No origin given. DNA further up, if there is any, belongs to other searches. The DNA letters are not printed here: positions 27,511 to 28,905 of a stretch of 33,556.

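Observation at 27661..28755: Uncharacterised P-loop-like protein locked into the arg operon: candidate non-orthologous N-acyl-glutamate synthase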

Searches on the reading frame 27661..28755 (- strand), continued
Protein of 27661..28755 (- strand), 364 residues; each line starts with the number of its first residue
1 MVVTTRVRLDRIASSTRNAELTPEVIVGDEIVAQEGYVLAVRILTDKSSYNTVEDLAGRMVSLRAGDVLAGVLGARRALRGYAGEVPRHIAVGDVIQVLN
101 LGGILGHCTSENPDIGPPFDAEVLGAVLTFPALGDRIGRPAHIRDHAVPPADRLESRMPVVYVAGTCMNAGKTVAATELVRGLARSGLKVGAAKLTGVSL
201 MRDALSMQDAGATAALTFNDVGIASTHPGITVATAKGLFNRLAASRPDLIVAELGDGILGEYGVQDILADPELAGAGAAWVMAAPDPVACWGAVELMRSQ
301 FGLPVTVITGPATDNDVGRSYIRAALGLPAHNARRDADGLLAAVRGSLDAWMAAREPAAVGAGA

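Call 55: search_protein_families(library=pfam, proteins=[P0400, P0402, P0217, P0213, P0209], max_evalue=0.1)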
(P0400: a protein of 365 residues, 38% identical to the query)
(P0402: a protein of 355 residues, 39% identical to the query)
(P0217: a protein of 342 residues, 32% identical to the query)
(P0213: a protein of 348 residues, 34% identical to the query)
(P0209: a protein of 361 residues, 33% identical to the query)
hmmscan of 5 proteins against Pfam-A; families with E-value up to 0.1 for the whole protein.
P0400 (365 aa): 3 families
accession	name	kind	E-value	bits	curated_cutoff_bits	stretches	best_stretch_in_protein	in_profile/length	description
PF07755.17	DUF1611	-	0.00012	21.9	25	1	164-200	10-46/201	Domain of unknown function (DUF1611_C) P-loop domain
PF01656.29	CbiA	-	0.002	18.5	25.4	1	170-207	2-39/125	CobQ/CobB/MinD/ParA nucleotide binding domain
PF03205.20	MobB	-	0.048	14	26.6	0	174-205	6-37/133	Molybdopterin guanine dinucleotide synthesis protein B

P0402 (355 aa): 3 families
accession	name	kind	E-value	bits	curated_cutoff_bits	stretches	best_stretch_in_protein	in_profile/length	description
PF07755.17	DUF1611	-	8.3e-05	22.5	25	1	152-190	10-48/201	Domain of unknown function (DUF1611_C) P-loop domain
PF01656.29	CbiA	-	0.0018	18.7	25.4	1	157-191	1-35/125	CobQ/CobB/MinD/ParA nucleotide binding domain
PF03205.20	MobB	-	0.0025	18.1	26.6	1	156-250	1-97/133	Molybdopterin guanine dinucleotide synthesis protein B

P0217 (342 aa): 4 families
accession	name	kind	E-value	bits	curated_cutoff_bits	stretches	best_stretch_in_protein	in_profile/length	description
PF01656.29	CbiA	-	4.8e-06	27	25.4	1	154-187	1-34/125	CobQ/CobB/MinD/ParA nucleotide binding domain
PF03205.20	MobB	-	0.00012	22.4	26.6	1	159-200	6-52/133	Molybdopterin guanine dinucleotide synthesis protein B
PF13500.12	AAA_26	-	0.00069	20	27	1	154-269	3-124/198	AAA domain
PF02492.25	cobW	-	0.0013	18.8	20.7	1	163-277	11-119/180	CobW/HypB/UreG, nucleotide-binding domain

P0213 (348 aa): 2 families
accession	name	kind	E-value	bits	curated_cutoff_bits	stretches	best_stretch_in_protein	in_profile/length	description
PF03205.20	MobB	-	9.6e-05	22.7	26.6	1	160-213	7-65/133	Molybdopterin guanine dinucleotide synthesis protein B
PF01656.29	CbiA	-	0.021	15.2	25.4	1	156-239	3-54/125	CobQ/CobB/MinD/ParA nucleotide binding domain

P0209 (361 aa): 4 families
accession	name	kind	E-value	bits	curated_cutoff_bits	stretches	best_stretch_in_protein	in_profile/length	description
PF07755.17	DUF1611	-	0.0005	20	25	1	142-197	3-53/201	Domain of unknown function (DUF1611_C) P-loop domain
PF01656.29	CbiA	-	0.01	16.3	25.4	1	159-264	1-54/125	CobQ/CobB/MinD/ParA nucleotide binding domain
PF13500.12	AAA_26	-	0.023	15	27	1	160-199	4-43/198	AAA domain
PF02606.20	LpxK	-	0.071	12.6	27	0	137-189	16-69/328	Tetraacyldisaccharide-1-P 4'-kinase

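Call 58: search_protein_families(library=ncbifam, proteins=[P0229], max_evalue=0.00001)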
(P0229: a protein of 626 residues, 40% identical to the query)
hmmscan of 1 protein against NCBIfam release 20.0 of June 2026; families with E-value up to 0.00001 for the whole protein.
P0229 (626 aa): 11 families
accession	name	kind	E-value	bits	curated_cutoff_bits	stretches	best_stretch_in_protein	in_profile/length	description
TIGR00761.1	argB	equivalog_domain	7.1e-37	127.1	151.3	1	364-595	2-231/231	acetylglutamate kinase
NF003641.0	PRK05279.1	equivalog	3.4e-30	105.3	344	2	500-619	170-290/441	amino-acid N-acetyltransferase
TIGR01890.1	N-Ac-Glu-synth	equivalog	3.4e-27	95.5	202.85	1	349-618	5-277/429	amino-acid N-acetyltransferase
NF003387.0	PRK04531.1-2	equivalog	1.8e-22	79.4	426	1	360-618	35-286/441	acetylglutamate kinase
NF010659.0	PRK14058.1-1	equivalog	4.1e-18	65.4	223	1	375-602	10-253/267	[LysW]-aminoadipate kinase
NF003386.0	PRK04531.1-1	equivalog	2.6e-14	53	417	1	362-618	42-291/442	acetylglutamate kinase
NF010662.0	PRK14058.1-4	equivalog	1.8e-13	50.3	194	1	364-602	2-248/264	[LysW]-aminoadipate/[LysW]-glutamate kinase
NF010661.0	PRK14058.1-3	equivalog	4.8e-13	48.8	251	1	382-613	18-267/283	acetylglutamate/acetylaminoadipate kinase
NF010660.0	PRK14058.1-2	equivalog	2.5e-08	34.1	241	1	378-602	13-245/249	[LysW]-aminoadipate/[LysW]-glutamate kinase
TIGR01027.1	proB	equivalog_domain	8.2e-07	28.5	186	0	520-619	146-252/363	glutamate 5-kinase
NF040647.1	IPPK_Arch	equivalog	1.1e-06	28.1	120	0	518-617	153-258/259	isopentenyl phosphate kinase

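Call 61: search_dna_similar(query=window:27661-28755:-, collection=plasmids, mode=protein, max_evalue=0.001, max_rows=20)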
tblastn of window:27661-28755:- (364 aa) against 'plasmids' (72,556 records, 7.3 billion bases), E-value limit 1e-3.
Records with a match: 9; places in all: 9; records where one place covers at least 80% of the query: 3.
Best place of each record, by identity: <60% 9.
By first word of the organism name: Paracoccus 3; Tritonibacter 2; Microvirga 1; Priestia 1; Sulfitobacter 1; Bacillus 1.
By predicted mobility (MOB-suite, as given by PLSDB): non-mobilizable 7; conjugative 1; mobilizable 1.
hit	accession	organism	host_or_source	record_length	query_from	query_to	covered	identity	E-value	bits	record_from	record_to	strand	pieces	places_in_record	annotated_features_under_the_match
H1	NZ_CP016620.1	Microvirga ossetica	Vicia alpestris,cell culture,nodules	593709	25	343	88%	30.4%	1e-15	86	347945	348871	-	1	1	transposase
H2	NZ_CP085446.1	Priestia megaterium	single cell,soil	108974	13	338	90%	26.7%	3e-24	111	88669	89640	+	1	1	hypothetical protein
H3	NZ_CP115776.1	Paracoccus albus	cell culture,sediment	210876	28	338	85%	26.4%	6e-10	69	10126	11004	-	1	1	DUF1611 domain-containing protein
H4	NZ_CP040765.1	Paracoccus liaowanqingii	Tibetan antelope,cell culture,feces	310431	25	273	68%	29.8%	1e-11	74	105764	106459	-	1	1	dethiobiotin synthase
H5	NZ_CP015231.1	Tritonibacter mobilis F1926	cell culture,seawater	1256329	49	273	62%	30.6%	1e-11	74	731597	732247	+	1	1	record has no annotation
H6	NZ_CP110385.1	Tritonibacter mobilis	-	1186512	49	273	62%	30.6%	4e-11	72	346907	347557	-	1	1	record has no annotation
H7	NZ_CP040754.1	Sulfitobacter sp. BSw21498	Seawater,seawater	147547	49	259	58%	30.1%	1e-9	67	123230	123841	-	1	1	DUF1611 domain-containing protein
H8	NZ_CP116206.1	Bacillus paranthracis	rice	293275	49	227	49%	27.9%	8e-8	62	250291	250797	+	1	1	DUF1611 domain-containing protein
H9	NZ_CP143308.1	Paracoccus marcusii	Soil sample,soil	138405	158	227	19%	41.4%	3e-5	54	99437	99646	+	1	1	hypothetical protein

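Call 63: get_annotated_region(hit=H3, flank=6000)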
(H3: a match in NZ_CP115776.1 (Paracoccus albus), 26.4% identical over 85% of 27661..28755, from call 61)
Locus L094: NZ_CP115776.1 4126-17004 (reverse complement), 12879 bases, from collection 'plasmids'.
description: Paracoccus albus strain SCSIO 80058 plasmid p1, complete sequence
organism: Paracoccus albus (NCBI taxid 3017784)
taxonomy: Bacteria; Pseudomonadota; Alphaproteobacteria; Rhodobacterales; Paracoccaceae; Paracoccus; Paracoccus albus
host: -; source: cell culture,sediment; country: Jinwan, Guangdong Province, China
typing (MOB-suite, as given by PLSDB): non-mobilizable
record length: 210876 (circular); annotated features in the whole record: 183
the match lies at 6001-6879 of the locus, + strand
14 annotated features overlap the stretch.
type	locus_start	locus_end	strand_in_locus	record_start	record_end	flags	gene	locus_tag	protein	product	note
CDS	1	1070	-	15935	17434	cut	-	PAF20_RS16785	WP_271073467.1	NAD(P)/FAD-dependent oxidoreductase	-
CDS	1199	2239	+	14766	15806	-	-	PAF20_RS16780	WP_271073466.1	AraC family transcriptional regulator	GO:0006355 - regulation of DNA-templated transcription [Evidence IEA]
CDS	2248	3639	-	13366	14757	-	-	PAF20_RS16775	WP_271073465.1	HTTM domain-containing protein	GO:0017187 - peptidyl-glutamic acid carboxylation [Evidence IEA]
CDS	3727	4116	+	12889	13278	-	-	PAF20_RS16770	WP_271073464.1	DUF393 domain-containing protein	-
CDS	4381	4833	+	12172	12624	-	-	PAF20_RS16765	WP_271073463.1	hypothetical protein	-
CDS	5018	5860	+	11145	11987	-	-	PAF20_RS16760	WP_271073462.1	alpha/beta hydrolase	-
CDS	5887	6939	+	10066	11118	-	-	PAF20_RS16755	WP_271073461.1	DUF1611 domain-containing protein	-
CDS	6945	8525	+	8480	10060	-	-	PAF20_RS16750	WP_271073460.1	ABC transporter ATP-binding protein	-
CDS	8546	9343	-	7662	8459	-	-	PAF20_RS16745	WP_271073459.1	S8 family serine peptidase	-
CDS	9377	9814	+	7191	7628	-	-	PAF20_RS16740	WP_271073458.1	hypothetical protein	-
CDS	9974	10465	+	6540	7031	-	-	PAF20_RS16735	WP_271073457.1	RNA polymerase sigma factor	GO:0006352 - DNA-templated transcription initiation [Evidence IEA]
CDS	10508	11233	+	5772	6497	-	-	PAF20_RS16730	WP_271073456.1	hypothetical protein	-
CDS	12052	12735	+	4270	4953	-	-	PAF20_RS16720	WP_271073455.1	IS6 family transposase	-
CDS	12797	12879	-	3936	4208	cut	-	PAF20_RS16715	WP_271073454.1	hypothetical protein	-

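Call 64: get_annotated_region(hit=H2, flank=6000)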
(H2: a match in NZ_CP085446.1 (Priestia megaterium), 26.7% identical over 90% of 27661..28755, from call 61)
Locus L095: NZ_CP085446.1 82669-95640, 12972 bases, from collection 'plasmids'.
description: Priestia megaterium strain KF18 plasmid unnamed4, complete sequence
organism: Priestia megaterium (NCBI taxid 1404)
taxonomy: Bacteria; Bacillota; Bacilli; Bacillales; Bacillaceae; Priestia; Priestia megaterium
host: -; source: single cell,soil; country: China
typing (MOB-suite, as given by PLSDB): non-mobilizable; replicon rep_cluster_385
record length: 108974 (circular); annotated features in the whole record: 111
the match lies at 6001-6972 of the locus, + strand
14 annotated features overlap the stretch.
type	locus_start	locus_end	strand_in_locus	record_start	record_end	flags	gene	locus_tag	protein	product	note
CDS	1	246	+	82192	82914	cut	-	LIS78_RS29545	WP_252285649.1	YqcI/YcgG family protein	-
CDS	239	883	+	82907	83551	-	-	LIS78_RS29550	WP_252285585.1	LysE family transporter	GO:0006865 - amino acid transport [Evidence IEA]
CDS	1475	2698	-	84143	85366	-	-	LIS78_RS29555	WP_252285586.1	MFS transporter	GO:0055085 - transmembrane transport [Evidence IEA]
CDS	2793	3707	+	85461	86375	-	-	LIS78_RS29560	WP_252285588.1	ornithine carbamoyltransferase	-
CDS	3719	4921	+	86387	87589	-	-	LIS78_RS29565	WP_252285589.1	ATP-grasp domain-containing protein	-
CDS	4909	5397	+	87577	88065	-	-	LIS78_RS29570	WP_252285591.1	thiamine pyrophosphate-binding protein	-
CDS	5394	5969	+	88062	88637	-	-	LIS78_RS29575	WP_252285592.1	thiamine pyrophosphate-dependent enzyme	-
CDS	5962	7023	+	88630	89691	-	-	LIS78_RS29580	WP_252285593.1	hypothetical protein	-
CDS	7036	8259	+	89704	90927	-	-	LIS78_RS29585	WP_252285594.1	ATP-grasp domain-containing protein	-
CDS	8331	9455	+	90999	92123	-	-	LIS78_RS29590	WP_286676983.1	M20 family metallopeptidase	-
CDS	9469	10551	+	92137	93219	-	-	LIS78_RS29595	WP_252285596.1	LLM class flavin-dependent oxidoreductase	-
CDS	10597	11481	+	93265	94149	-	-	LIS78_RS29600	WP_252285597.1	isocitrate lyase/phosphoenolpyruvate mutase family protein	-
CDS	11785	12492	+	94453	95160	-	-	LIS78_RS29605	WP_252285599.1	IS6 family transposase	-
CDS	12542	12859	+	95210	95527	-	-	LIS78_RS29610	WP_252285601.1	MFS transporter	GO:0055085 - transmembrane transport [Evidence IEA]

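Call 65: get_annotated_region(hit=H1, flank=6000)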
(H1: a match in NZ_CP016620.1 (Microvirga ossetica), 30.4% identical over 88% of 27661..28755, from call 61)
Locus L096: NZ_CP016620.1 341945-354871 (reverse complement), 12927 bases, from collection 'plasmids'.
description: Microvirga ossetica strain V5/3m plasmid unnamed4, complete sequence
organism: Microvirga ossetica (NCBI taxid 1882682)
taxonomy: Bacteria; Pseudomonadota; Alphaproteobacteria; Hyphomicrobiales; Methylobacteriaceae; Microvirga; Microvirga ossetica
host: -; source: Vicia alpestris,cell culture,nodules; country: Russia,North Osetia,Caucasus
typing (MOB-suite, as given by PLSDB): non-mobilizable
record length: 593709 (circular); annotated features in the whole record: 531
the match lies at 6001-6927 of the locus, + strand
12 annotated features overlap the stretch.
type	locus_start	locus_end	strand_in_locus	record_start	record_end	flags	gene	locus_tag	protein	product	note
CDS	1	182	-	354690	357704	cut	-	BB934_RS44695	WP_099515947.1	CapA family protein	-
CDS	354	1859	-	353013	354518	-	-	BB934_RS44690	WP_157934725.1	tetratricopeptide repeat protein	-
CDS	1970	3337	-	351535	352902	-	-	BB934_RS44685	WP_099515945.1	HlyD family type I secretion periplasmic adaptor subunit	GO:0030253 - protein secretion by the type I secretion system [Evidence IEA]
CDS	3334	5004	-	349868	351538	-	-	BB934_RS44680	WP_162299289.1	ATP-binding cassette domain-containing protein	-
CDS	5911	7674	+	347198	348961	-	-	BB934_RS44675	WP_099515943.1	transposase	GO:0006313 - DNA transposition [Evidence IEA]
CDS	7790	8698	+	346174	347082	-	-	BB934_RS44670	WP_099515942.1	hypothetical protein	-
CDS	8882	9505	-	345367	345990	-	-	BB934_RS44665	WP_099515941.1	hypothetical protein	-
CDS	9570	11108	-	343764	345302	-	-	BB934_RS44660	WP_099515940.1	DnaB-like helicase C-terminal domain-containing protein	GO:0006260 - DNA replication [Evidence IEA]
CDS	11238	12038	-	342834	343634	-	-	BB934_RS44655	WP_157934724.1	DUF1376 domain-containing protein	-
CDS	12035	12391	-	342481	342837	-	-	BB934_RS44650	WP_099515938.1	hypothetical protein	-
CDS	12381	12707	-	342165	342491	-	-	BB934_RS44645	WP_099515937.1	hypothetical protein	-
CDS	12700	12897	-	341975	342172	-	-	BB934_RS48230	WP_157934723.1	hypothetical protein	-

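Call 66: search_protein_families(library=pfam, proteins=[L094:5887-6939:+, L095:5962-7023:+, L096:5911-7674:+], max_evalue=0.01)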
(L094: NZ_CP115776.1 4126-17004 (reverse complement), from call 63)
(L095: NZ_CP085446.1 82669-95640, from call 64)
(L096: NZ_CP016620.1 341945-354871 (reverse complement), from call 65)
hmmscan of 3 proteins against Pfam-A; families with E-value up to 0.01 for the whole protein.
L094:5887-6939:+ (350 aa): 1 family
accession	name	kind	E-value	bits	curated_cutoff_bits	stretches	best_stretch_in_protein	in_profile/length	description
PF07755.17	DUF1611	-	0.00025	21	25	1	149-191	11-53/201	Domain of unknown function (DUF1611_C) P-loop domain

L095:5962-7023:+ (353 aa): 3 families
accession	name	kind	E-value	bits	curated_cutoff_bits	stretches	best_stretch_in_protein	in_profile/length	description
PF01656.29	CbiA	-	6.3e-06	26.6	25.4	1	158-199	1-42/125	CobQ/CobB/MinD/ParA nucleotide binding domain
PF03205.20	MobB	-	0.00014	22.2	26.6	1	159-213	3-61/133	Molybdopterin guanine dinucleotide synthesis protein B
PF03266.21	NTPase_1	-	0.0069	16.7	23.9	0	165-190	8-33/168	NTPase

L096:5911-7674:+ (587 aa): 4 families
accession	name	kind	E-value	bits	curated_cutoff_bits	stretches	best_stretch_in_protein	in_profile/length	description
PF00872.24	Transposase_mut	-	1.9e-16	60.4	21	1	388-514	19-145/379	Transposase, Mutator family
PF03205.20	MobB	-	0.00013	22.3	26.6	1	157-223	2-73/133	Molybdopterin guanine dinucleotide synthesis protein B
PF07755.17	DUF1611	-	0.00015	21.6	25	1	146-194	5-53/201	Domain of unknown function (DUF1611_C) P-loop domain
PF01656.29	CbiA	-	0.0019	18.6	25.4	1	161-196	6-40/125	CobQ/CobB/MinD/ParA nucleotide binding domain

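Call 68: get_annotated_region(hit=H7, flank=5000)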
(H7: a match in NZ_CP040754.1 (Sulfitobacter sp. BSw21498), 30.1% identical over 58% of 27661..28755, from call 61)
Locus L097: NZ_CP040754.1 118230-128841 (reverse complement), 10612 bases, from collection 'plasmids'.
description: Sulfitobacter sp. BSw21498 plasmid unnamed, complete sequence
organism: Sulfitobacter sp. BSw21498 (NCBI taxid 664426)
taxonomy: Bacteria; Pseudomonadota; Alphaproteobacteria; Rhodobacterales; Roseobacteraceae; Sulfitobacter; Sulfitobacter sp. BSw21498
host: -; source: Seawater,seawater; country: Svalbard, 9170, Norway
typing (MOB-suite, as given by PLSDB): conjugative; relaxase MOBP; mating-pair formation MPF_T
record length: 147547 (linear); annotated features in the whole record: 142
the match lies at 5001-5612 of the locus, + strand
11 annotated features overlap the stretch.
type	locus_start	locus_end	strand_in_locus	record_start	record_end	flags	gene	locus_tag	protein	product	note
CDS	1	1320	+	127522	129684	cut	katG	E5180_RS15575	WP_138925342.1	catalase/peroxidase HPI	GO:0006979 - response to oxidative stress [Evidence IEA]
CDS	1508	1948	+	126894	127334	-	-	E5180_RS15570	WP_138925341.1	DUF4399 domain-containing protein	-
CDS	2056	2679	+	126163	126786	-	-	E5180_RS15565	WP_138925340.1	TIGR02466 family protein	-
CDS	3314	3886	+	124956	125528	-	-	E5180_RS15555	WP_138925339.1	aspartyl/asparaginyl beta-hydroxylase domain-containing protein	GO:0018193 - peptidyl-amino acid modification [Evidence IEA]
CDS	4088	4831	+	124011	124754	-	-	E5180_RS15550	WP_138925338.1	hypothetical protein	-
CDS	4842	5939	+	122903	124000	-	-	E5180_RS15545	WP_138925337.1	DUF1611 domain-containing protein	-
CDS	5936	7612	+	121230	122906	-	-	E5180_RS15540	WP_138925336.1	ABC transporter ATP-binding protein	-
CDS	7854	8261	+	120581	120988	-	-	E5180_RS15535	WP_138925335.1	hypothetical protein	-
CDS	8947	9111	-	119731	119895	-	-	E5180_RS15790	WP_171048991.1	hypothetical protein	-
CDS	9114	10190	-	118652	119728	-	-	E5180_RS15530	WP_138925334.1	type IV secretion system protein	-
CDS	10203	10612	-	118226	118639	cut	-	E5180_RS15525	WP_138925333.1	hypothetical protein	-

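Call 69: get_annotated_region(hit=H8, flank=5000)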
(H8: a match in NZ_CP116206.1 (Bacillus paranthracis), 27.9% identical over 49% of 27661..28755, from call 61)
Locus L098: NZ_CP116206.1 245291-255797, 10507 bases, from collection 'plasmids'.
description: Bacillus paranthracis strain NVH_0075/95 plasmid unnamed2
organism: Bacillus paranthracis (NCBI taxid 2026186)
taxonomy: Bacteria; Bacillota; Bacilli; Bacillales; Bacillaceae; Bacillus; Bacillus paranthracis
host: -; source: rice; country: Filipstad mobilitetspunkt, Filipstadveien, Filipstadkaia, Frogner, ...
typing (MOB-suite, as given by PLSDB): non-mobilizable; replicon rep_cluster_125,rep_cluster_164
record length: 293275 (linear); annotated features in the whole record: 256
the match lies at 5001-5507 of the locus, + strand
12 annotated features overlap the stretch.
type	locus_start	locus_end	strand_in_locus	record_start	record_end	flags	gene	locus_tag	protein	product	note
CDS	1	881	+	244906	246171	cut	-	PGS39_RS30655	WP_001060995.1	ATP-grasp domain-containing protein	-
CDS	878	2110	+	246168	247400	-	-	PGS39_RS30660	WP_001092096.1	MFS transporter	GO:0055085 - transmembrane transport [Evidence IEA]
CDS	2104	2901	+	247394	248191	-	-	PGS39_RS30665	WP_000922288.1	TauD/TfdA family dioxygenase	-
CDS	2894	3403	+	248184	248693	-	-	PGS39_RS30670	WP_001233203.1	hypothetical protein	-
CDS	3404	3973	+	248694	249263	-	-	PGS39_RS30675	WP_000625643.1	thiamine pyrophosphate-dependent enzyme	-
CDS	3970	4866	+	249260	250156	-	pyrB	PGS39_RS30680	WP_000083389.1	aspartate carbamoyltransferase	GO:0009220 - pyrimidine ribonucleotide biosynthetic process [Evidence IEA]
CDS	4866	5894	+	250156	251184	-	-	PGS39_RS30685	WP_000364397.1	DUF1611 domain-containing protein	-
CDS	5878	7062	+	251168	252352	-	-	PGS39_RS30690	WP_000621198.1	hypothetical protein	-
CDS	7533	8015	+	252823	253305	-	-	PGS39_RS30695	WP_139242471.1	hypothetical protein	-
CDS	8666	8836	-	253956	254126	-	-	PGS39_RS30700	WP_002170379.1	hypothetical protein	-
CDS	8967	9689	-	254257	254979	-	-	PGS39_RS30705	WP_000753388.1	hypothetical protein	-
CDS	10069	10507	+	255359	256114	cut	-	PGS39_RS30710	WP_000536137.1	CPBP family intramembrane glutamic endopeptidase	GO:0071586 - CAAX-box protein processing [Evidence IEA]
